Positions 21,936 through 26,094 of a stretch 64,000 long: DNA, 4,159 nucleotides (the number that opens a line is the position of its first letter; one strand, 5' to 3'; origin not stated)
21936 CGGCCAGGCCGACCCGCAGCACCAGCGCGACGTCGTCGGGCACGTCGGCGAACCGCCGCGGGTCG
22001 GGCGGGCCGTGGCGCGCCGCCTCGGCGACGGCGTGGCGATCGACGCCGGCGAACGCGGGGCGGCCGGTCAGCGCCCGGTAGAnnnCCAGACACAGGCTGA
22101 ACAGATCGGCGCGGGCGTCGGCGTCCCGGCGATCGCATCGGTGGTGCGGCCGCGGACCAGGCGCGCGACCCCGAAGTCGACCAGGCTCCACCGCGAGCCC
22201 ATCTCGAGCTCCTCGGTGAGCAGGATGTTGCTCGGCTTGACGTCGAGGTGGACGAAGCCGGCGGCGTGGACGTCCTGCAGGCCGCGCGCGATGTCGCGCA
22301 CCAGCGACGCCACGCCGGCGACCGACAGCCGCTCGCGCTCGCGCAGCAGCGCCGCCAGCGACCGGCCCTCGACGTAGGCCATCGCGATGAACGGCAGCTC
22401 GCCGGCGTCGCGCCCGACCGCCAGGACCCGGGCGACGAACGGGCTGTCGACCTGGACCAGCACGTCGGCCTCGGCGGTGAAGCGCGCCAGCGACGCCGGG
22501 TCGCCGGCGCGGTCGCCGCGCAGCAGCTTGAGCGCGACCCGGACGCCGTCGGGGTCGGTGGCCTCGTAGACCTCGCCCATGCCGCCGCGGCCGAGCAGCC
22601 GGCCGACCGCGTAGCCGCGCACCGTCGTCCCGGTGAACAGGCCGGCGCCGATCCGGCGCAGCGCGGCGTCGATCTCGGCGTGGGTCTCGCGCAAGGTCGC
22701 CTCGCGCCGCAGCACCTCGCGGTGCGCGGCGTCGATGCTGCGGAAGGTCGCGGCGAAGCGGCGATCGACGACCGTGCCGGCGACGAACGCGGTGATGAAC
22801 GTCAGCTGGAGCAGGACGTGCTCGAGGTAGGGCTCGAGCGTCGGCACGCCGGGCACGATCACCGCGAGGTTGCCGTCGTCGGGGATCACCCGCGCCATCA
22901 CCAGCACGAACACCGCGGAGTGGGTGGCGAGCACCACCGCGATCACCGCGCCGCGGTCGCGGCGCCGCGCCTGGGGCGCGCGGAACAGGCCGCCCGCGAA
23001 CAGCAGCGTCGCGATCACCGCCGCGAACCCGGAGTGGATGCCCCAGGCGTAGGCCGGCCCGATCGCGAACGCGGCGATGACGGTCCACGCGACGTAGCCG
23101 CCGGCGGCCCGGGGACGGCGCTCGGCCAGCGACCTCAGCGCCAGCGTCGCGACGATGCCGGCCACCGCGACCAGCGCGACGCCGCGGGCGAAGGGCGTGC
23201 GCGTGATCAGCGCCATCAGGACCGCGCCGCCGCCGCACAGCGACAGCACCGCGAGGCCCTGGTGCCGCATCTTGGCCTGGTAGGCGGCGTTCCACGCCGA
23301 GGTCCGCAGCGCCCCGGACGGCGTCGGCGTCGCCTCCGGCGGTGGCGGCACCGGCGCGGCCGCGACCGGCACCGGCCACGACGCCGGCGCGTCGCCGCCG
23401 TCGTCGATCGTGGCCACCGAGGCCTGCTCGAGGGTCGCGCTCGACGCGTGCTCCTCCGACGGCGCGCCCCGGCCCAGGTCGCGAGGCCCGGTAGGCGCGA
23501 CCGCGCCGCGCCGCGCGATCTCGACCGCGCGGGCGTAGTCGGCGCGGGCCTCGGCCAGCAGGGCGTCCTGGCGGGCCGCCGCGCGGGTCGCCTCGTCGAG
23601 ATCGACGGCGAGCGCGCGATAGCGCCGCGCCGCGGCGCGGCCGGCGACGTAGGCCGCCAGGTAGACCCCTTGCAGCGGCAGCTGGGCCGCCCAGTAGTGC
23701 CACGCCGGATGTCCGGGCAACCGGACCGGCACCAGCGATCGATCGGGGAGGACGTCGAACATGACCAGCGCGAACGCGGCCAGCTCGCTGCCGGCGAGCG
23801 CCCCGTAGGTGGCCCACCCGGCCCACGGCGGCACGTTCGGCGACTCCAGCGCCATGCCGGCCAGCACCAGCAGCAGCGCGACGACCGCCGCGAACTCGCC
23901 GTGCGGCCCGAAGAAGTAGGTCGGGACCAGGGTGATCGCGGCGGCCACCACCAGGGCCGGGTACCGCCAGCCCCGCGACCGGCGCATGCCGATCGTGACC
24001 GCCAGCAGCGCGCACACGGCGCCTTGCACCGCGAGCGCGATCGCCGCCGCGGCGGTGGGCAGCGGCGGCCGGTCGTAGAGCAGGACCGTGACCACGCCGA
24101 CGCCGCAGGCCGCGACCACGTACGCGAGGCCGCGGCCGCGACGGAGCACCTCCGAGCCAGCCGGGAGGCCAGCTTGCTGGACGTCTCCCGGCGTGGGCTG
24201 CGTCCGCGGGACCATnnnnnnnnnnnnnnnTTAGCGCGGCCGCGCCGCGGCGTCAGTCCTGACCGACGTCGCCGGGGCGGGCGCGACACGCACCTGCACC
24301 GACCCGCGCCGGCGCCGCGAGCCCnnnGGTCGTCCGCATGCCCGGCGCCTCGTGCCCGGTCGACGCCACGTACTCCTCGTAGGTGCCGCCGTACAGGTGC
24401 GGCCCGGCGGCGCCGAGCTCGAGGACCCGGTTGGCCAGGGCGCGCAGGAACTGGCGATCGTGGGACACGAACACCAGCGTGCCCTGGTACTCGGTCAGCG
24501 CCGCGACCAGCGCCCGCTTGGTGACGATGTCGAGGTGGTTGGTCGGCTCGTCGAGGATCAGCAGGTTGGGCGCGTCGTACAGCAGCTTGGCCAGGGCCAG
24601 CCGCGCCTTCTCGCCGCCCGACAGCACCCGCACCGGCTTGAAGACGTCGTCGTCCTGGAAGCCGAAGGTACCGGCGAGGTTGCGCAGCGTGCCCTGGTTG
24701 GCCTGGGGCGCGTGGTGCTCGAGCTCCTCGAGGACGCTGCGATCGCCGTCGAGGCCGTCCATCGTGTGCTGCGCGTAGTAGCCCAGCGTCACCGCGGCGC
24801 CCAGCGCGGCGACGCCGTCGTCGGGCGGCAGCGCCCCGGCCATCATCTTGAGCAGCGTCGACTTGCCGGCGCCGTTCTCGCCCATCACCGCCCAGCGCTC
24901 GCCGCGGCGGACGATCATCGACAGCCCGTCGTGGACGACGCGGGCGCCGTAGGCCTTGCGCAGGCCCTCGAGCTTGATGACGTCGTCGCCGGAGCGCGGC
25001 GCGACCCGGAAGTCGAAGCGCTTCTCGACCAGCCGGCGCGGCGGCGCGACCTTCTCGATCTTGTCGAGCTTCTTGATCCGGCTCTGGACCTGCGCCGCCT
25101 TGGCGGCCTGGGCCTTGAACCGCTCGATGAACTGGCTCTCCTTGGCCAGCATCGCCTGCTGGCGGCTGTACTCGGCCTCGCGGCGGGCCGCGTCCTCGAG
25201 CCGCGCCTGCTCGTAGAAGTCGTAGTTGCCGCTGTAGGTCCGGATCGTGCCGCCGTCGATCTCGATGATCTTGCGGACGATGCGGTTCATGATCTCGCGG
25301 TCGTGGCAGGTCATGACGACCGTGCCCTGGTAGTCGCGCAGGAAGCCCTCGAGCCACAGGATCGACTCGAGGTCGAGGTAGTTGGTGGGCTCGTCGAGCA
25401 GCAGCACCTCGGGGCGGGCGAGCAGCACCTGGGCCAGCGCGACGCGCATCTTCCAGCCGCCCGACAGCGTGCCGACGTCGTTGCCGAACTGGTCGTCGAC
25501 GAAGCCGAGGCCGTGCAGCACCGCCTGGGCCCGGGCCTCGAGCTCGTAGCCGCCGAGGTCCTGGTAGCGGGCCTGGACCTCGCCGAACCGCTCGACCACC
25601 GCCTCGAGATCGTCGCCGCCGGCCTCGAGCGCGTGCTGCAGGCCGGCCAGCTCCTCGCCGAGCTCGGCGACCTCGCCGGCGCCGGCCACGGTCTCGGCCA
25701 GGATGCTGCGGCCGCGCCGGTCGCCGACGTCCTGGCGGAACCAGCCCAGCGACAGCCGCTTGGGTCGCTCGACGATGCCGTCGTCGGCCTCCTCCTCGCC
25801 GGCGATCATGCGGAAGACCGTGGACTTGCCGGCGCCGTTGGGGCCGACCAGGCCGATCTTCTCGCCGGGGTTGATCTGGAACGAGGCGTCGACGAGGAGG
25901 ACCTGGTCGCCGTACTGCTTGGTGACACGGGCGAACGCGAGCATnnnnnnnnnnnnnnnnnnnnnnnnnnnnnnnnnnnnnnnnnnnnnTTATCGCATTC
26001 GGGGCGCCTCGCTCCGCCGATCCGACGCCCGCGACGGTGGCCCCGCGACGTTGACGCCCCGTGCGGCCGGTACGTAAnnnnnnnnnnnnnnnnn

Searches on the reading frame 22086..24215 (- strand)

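Call 48: search_protein_families(library=pfam, proteins=[window:22086-24215:-], max_evalue=0.001)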
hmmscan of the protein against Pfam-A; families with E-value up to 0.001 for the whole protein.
window:22086-24215:- (710 aa): 4 families
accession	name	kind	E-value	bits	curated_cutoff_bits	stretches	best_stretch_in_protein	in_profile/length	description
PF00069.31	Pkinase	-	1.2e-24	87.6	31.7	1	535-699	1-161/263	Protein kinase domain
PF07714.23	PK_Tyr_Ser-Thr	-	3.8e-16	59.6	23.1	1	538-689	4-154/258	Protein tyrosine and serine/threonine kinase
PF06293.20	Kdo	-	1.4e-05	25.1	21.3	1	618-685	103-170/207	Lipopolysaccharide kinase (Kdo/WaaP) family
PF03109.22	ABC1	-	0.00017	21.2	22.9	0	610-694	145-224/244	ABC1 atypical kinase-like domain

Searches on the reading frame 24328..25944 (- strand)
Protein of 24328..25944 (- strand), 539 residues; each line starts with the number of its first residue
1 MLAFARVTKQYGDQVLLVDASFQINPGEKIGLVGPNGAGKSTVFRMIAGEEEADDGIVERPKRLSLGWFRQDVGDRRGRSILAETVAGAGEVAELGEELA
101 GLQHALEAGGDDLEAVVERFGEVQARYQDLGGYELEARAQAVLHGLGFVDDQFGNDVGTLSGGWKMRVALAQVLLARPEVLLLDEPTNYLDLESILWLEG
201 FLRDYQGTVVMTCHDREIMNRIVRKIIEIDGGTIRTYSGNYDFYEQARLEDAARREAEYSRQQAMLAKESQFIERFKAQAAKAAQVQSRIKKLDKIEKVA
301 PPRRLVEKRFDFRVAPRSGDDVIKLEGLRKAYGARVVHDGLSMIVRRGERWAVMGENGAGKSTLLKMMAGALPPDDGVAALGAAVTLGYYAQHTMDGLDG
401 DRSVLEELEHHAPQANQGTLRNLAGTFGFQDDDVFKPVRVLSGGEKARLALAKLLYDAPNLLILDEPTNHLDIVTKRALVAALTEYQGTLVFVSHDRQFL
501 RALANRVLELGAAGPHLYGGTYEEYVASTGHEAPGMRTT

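Call 48: search_protein_families(library=pfam, proteins=[window:24328-25944:-], max_evalue=0.001)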
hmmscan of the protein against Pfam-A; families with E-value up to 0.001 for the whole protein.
window:24328-25944:- (539 aa): 12 families
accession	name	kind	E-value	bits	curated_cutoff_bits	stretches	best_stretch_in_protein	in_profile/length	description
PF00005.33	ABC_tran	-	4.4e-53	180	25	2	19-188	3-137/137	ABC transporter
PF12848.13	ABC_tran_Xtn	-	1.4e-24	86.4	25.9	1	227-309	1-82/85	ABC transporter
PF13304.12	AAA_21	-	9.4e-17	62.5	27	1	432-496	229-299/304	AAA domain, putative AbiEii toxin, Type IV TA system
PF02463.25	SMC_N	-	7.7e-09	35.7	40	0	440-502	136-204/220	RecF/RecN/SMC N terminal domain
PF13555.12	AAA_29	-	2.7e-07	30.7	27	0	346-369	21-43/61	P-loop containing region of AAA domain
PF13401.12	AAA_22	-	4.3e-07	30.7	27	0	352-421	9-65/130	AAA domain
PF00006.31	ATP-synt_ab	-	3.8e-06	27.1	29.5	0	17-53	4-40/213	ATP synthase alpha/beta family, nucleotide-binding domain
PF13476.12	AAA_23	-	4.9e-06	27.8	27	0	31-47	23-39/201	AAA domain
PF13604.12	AAA_30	-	1.3e-05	25.5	27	0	352-499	22-128/191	AAA domain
PF13191.12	AAA_16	-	0.0002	22.3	32.6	0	352-455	28-124/167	AAA ATPase domain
PF01926.29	MMR_HSR1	-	0.0002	21.9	21.9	0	29-52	1-23/113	50S ribosome-binding GTPase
PF03193.22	RsgA_GTPase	-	0.00041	20.6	30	0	349-370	107-128/174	RsgA GTPase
